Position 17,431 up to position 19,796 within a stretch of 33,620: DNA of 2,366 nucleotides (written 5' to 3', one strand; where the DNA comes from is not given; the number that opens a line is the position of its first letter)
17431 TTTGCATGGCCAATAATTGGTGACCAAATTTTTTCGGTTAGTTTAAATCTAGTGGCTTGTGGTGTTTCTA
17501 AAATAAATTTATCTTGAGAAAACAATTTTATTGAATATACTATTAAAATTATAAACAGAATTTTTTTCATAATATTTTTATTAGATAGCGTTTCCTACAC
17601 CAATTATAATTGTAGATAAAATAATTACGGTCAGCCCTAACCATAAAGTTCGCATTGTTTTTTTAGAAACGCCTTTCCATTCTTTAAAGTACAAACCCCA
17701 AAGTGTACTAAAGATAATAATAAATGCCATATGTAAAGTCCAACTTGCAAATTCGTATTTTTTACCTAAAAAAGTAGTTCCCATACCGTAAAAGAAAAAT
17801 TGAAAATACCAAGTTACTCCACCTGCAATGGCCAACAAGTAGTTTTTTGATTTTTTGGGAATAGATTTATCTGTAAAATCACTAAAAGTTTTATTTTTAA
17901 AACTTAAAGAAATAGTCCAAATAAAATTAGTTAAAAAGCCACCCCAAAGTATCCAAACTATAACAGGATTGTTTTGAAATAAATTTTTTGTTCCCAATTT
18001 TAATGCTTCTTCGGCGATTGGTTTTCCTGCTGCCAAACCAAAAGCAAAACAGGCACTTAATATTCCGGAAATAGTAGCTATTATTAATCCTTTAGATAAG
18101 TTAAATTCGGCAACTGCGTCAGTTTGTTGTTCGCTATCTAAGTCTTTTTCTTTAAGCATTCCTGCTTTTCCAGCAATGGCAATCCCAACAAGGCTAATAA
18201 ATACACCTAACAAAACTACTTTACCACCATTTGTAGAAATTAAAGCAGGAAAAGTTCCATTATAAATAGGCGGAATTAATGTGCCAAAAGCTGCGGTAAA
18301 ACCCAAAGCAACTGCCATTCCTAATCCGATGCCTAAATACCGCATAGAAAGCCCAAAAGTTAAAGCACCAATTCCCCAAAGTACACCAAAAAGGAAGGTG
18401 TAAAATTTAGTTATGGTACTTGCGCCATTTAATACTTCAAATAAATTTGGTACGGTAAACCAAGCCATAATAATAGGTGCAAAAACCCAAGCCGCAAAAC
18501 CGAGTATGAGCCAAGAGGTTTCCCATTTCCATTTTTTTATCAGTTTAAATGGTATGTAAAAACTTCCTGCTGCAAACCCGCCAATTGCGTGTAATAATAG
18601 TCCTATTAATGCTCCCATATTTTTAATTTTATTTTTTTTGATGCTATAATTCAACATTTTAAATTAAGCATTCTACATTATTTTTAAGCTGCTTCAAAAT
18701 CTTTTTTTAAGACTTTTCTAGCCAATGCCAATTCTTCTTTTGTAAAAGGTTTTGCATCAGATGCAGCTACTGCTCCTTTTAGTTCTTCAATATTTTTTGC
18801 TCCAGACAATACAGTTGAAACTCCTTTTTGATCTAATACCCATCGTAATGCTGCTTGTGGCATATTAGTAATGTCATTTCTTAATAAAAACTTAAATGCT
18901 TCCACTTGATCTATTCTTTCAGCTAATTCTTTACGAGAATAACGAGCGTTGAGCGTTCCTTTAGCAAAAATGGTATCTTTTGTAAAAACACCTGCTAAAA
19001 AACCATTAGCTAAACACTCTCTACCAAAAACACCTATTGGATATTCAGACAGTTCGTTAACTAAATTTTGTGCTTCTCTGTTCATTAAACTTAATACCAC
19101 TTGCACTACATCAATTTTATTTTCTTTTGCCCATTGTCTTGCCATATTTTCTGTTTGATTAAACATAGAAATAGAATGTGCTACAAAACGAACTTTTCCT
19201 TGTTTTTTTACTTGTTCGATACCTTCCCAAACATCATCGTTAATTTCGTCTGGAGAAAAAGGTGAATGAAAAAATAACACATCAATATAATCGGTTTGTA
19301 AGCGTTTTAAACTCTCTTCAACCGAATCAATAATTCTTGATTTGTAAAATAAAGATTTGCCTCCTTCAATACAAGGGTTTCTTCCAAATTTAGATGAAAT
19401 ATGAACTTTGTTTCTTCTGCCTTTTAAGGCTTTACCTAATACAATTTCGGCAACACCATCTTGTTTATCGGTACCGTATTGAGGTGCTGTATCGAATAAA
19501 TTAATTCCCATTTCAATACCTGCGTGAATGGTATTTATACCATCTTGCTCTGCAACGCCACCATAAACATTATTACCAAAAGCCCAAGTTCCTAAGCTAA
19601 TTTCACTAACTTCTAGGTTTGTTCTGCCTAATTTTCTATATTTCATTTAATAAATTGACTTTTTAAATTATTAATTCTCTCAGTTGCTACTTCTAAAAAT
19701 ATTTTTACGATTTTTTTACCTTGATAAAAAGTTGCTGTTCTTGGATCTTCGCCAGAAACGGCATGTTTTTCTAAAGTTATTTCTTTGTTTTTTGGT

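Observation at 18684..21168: Translationally coupled Fe/2OG dioxygenase - creatininase-fold hydrolase - aldo/keto reductase cassette heading the rhaT/CAZyme operon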

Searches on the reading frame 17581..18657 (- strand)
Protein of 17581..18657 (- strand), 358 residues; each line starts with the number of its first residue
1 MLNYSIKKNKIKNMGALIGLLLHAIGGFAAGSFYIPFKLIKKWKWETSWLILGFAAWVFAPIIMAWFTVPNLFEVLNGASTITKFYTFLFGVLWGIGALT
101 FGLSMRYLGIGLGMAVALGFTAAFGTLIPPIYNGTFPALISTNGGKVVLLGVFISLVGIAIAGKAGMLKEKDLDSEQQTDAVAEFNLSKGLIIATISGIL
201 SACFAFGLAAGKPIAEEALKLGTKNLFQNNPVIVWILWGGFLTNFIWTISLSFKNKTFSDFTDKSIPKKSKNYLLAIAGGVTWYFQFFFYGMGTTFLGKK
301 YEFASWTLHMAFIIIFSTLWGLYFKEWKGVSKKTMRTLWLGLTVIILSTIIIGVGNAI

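Call 4: search_protein_families(library=pfam, proteins=[window:17581-18657:-])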
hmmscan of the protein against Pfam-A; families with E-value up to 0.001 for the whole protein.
window:17581-18657:- (358 aa): 2 families
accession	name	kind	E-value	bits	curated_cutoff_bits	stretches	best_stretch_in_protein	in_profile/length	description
PF06379.18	RhaT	-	4.3e-78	263.4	27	1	16-357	5-343/344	L-rhamnose-proton symport protein (RhaT)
PF11368.13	DUF3169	-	0.00067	19.8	31.6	1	124-249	41-154/250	Protein of unknown function (DUF3169)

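Call 6: search_protein_families(library=ncbifam, proteins=[window:17581-18657:-], max_evalue=0.01)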
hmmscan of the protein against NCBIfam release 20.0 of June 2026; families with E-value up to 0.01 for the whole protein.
window:17581-18657:- (358 aa): 5 families
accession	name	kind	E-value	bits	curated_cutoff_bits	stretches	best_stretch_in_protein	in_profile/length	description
NF010024.0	PRK13499.1-4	equivalog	1.2e-141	471.9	468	1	14-358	3-346/347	L-rhamnose/proton symporter RhaT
NF010022.0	PRK13499.1-2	equivalog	3.4e-91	306.1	369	1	17-354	4-337/338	L-rhamnose/proton symporter RhaT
NF010023.0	PRK13499.1-3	equivalog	1.5e-86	290.6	523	1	16-357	5-343/344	L-rhamnose/proton symporter RhaT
NF010021.0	PRK13499.1-1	equivalog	4.1e-78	263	509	1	17-357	6-343/344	L-rhamnose/proton symporter RhaT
TIGR00776.1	RhaT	subfamily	3.1e-39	134.8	319.6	1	19-355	2-289/290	RhaT/GlcU family sugar-proton symporter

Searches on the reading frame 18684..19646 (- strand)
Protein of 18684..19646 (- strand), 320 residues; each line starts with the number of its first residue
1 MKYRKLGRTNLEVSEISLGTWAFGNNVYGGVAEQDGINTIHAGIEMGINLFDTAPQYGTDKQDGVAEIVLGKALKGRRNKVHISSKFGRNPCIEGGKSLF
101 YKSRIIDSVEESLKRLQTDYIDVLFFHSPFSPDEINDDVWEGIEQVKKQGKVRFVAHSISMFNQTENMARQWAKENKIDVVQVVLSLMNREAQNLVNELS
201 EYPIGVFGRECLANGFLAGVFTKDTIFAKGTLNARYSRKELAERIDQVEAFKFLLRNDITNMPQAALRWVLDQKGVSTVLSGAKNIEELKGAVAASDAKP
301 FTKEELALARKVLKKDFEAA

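Call 4: search_protein_families(library=pfam, proteins=[window:18684-19646:-])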
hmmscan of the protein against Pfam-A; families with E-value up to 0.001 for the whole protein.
window:18684-19646:- (320 aa): 1 family
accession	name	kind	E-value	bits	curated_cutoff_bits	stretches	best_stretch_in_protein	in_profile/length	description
PF00248.27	Aldo_ket_red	-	5.7e-50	170.5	24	1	15-312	1-289/291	Aldo/keto reductase family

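Call 6: search_protein_families(library=ncbifam, proteins=[window:18684-19646:-], max_evalue=0.01)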
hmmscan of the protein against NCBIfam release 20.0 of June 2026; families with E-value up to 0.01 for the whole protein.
window:18684-19646:- (320 aa): 8 families
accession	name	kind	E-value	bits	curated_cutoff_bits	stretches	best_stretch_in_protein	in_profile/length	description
NF049922.1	MethglyxlRedYdjG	equivalog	7.8e-40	136.9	550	1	1-312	1-320/326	NADH-dependent methylglyoxal reductase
NF007912.0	PRK10625.1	equivalog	2.6e-22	79.7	415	1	1-297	1-323/346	NADP(H)-dependent aldo-keto reductase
TIGR01293.1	Kv_beta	subfamily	7.5e-22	77.8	365.4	1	1-295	1-300/319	voltage-dependent potassium channel subunit beta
NF007388.0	PRK09912.1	subfamily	2.5e-19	69.4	448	1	1-308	13-327/346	L-glyceraldehyde 3-phosphate reductase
NF007695.0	PRK10376.1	subfamily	1.9e-10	40.3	280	1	17-204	21-207/290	oxidoreductase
NF008377.0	PRK11172.1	equivalog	2.9e-09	36.5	327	1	32-189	14-159/267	2,5-didehydrogluconate reductase DkgB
NF008598.0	PRK11565.1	equivalog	3.2e-08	33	425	1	32-163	26-141/275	2,5-didehydrogluconate reductase DkgA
NF011432.0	PRK14863.1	equivalog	5.4e-07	29.4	244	1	110-300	93-269/292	bifunctional regulator KidO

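Call 9: search_solved_structures(query=window:18684-19646:-, max_evalue=1e-10, show_alignments=1)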
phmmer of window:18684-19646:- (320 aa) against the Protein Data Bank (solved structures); distinct sequences matched with E-value up to 1e-10: 43.
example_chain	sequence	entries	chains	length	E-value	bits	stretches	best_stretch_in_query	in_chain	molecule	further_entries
1pyf_A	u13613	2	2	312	1.4e-31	113.3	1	1-308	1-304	IolS protein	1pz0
1pz1_A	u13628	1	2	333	1.1e-29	107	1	1-290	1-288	General stress protein 69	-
3n2t_A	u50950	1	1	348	1.4e-29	106.7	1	12-291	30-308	Putative oxidoreductase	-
1ynp_A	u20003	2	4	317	4.4e-27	98.5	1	1-314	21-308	oxidoreductase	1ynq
9wk1_D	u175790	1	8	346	6.3e-27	97.9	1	1-298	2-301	DON 3-epimerase chain D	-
8xr2_A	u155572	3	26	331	2.2e-26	96.1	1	1-302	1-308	Aldo/keto reductase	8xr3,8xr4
8jwk_A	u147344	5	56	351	2.8e-26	95.8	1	1-302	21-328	Aldo/keto reductase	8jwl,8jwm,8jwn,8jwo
9nz6_A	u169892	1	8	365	3.7e-22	82.3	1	2-308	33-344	Oxidoreductase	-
7smi_A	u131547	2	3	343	4.8e-22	81.9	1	3-156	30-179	L-galactose dehydrogenase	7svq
3uyi_A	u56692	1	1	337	2.9e-21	79.3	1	4-307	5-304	Perakine reductase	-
3eb3_A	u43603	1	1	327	1.2e-20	77.3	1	3-300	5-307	Voltage-gated potassium channel subunit beta-2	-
7wf3_C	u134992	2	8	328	1.6e-20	76.9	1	3-300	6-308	Voltage-gated potassium channel subunit beta-2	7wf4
1zsx_A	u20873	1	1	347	2e-20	76.6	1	3-300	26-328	Voltage-gated potassium channel beta-2 subunit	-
1qrq_A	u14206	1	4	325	2e-20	76.6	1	3-300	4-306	PROTEIN (KV BETA2 PROTEIN)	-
3eau_A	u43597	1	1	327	2e-20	76.6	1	3-300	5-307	Voltage-gated potassium channel subunit beta-2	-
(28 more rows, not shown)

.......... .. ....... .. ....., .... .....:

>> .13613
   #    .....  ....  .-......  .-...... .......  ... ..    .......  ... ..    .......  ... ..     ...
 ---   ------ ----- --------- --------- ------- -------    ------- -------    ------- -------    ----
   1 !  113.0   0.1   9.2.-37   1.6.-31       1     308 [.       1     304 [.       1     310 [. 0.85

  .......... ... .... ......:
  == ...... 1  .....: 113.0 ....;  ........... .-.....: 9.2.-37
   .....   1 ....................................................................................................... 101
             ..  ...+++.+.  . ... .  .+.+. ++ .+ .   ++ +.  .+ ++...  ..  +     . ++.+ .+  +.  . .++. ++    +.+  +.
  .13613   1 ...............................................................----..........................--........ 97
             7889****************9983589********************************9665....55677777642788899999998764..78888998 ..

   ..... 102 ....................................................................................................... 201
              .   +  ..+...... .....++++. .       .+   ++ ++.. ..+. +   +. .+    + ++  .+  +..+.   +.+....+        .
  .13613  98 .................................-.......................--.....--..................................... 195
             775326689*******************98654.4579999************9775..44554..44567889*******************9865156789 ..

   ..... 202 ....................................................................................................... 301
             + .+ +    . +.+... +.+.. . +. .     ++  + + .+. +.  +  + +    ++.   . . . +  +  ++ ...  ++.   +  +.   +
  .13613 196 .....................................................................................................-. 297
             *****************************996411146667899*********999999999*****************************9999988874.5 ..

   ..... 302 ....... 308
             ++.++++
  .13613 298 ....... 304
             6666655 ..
